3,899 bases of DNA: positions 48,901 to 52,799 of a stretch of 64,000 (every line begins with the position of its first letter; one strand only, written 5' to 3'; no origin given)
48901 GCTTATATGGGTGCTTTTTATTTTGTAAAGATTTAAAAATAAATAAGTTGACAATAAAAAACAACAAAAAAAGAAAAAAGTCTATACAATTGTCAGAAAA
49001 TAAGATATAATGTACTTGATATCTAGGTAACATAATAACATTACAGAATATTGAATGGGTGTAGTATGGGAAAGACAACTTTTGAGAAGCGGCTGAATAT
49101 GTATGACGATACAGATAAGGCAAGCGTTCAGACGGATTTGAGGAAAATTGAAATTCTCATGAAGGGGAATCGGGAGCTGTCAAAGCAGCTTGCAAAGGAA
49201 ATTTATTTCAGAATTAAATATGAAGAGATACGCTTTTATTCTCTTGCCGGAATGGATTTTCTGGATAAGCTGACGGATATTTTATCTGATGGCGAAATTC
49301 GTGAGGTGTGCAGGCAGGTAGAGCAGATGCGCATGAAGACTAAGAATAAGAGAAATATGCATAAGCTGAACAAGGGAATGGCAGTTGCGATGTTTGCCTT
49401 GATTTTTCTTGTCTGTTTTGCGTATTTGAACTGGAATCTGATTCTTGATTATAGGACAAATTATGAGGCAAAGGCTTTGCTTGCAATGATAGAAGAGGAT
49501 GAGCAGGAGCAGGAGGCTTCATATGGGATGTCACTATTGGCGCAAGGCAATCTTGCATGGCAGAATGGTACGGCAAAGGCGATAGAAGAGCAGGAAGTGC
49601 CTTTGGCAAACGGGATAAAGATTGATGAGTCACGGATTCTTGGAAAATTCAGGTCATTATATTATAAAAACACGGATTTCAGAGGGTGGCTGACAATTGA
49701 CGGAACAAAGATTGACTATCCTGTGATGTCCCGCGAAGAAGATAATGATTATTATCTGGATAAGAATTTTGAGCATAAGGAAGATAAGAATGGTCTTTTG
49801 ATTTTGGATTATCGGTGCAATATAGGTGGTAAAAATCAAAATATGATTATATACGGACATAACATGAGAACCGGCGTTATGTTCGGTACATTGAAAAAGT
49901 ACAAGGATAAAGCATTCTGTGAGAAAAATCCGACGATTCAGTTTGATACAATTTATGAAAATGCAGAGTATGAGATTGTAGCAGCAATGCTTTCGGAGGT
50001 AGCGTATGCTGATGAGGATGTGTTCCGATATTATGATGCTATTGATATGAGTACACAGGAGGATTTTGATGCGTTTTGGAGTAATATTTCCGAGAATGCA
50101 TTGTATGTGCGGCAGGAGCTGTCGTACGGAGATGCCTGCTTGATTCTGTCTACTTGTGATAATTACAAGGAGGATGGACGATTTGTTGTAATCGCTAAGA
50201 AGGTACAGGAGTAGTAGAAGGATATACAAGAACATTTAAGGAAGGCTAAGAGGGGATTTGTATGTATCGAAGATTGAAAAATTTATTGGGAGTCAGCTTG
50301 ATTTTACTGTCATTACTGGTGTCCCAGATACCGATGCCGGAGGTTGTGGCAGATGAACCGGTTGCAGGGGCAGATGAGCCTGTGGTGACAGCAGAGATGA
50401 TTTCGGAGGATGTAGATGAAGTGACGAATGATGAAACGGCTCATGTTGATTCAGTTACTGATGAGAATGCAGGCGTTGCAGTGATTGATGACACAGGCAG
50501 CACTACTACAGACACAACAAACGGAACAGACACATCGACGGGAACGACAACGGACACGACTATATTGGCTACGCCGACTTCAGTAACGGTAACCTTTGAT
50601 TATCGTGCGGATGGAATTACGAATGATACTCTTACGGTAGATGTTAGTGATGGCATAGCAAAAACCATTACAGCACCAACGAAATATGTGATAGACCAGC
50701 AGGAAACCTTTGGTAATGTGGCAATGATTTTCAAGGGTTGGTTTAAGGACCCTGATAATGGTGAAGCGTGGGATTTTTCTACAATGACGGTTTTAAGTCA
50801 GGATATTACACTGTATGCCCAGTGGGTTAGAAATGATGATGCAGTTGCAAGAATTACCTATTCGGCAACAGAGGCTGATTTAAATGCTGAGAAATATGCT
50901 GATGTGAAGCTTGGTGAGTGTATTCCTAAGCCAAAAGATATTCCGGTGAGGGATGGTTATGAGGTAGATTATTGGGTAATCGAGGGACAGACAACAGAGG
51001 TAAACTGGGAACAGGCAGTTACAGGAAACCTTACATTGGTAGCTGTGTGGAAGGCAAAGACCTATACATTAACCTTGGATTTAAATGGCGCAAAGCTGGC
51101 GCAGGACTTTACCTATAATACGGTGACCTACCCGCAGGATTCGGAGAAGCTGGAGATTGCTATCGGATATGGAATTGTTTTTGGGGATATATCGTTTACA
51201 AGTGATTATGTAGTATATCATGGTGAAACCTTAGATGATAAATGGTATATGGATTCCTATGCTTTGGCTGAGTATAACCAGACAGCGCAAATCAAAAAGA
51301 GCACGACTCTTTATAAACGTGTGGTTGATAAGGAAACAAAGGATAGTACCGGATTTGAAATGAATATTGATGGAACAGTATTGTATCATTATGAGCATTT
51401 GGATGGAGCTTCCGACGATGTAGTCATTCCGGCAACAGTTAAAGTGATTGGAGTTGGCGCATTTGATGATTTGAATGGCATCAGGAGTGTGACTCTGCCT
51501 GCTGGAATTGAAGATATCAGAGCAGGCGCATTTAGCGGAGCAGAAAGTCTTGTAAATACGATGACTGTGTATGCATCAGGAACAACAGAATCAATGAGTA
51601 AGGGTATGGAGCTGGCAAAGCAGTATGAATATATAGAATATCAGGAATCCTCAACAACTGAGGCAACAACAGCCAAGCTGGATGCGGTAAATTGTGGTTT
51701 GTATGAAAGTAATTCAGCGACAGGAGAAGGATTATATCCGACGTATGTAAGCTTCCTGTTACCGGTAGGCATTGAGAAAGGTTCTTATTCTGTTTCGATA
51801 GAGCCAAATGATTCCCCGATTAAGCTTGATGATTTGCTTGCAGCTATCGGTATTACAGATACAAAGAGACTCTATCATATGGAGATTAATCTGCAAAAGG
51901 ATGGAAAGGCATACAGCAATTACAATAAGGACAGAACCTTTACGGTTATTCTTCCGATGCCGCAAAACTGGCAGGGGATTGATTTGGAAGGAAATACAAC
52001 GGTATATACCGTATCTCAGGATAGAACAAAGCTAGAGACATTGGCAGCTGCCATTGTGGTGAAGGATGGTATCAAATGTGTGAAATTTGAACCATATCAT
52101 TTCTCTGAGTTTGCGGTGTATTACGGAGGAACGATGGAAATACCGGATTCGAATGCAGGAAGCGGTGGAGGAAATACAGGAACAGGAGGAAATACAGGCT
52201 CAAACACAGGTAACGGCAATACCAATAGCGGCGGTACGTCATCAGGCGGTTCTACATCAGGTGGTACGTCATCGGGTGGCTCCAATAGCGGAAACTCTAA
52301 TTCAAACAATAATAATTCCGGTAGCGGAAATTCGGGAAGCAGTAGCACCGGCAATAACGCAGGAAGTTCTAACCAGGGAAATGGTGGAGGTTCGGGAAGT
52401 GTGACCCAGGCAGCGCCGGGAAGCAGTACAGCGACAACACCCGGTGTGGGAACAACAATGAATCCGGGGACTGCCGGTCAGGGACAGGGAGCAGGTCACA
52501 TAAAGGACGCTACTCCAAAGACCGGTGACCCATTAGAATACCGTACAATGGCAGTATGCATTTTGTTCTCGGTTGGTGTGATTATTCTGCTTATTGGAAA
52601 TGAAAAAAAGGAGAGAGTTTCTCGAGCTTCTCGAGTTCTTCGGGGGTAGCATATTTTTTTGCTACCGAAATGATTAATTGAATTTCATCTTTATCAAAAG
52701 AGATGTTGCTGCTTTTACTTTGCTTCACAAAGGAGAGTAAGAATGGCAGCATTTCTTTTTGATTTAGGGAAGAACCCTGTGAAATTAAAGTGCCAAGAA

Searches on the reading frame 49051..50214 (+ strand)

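Call 105: search_protein_families(library=pfam, proteins=[window:49051-50214:+], max_evalue=0.00001)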
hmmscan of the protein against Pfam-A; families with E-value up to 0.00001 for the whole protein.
window:49051-50214:+ (387 aa): 1 family
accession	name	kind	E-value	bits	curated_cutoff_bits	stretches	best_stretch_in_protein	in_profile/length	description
PF04203.18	Sortase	-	1.2e-12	48.1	26.6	1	214-385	1-125/125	Sortase domain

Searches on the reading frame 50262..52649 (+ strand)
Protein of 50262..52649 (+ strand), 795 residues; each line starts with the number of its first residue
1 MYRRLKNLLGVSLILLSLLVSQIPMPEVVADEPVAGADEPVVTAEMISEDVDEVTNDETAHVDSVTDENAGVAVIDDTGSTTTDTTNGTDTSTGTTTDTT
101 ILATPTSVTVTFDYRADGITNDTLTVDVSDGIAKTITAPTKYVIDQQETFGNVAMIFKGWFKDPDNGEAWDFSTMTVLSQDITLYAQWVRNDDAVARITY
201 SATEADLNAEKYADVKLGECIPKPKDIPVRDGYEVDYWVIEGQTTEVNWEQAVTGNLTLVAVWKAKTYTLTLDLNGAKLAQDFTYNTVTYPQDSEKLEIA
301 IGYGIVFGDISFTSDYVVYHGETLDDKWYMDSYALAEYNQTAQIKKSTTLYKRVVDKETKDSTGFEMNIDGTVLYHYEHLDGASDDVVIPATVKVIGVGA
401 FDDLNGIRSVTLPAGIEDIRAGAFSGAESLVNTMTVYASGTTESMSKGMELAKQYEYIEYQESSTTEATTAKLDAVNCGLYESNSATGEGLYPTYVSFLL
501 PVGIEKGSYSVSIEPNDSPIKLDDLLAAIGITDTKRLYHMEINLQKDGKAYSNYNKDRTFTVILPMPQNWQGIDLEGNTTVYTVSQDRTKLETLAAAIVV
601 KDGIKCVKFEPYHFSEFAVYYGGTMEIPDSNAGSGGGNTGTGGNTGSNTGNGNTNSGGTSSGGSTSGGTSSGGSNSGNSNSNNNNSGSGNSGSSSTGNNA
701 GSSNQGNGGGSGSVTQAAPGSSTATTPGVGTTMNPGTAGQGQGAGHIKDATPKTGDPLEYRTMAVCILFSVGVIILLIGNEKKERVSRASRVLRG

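Call 105: search_protein_families(library=pfam, proteins=[window:50262-52649:+], max_evalue=0.00001)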
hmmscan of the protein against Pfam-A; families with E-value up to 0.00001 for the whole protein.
window:50262-52649:+ (795 aa): 1 family
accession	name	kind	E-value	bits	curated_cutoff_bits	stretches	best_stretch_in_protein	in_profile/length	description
PF09479.16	Flg_new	-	1.7e-11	44.5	27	1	130-187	9-65/65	Listeria-Bacteroides repeat domain (List_Bact_rpt)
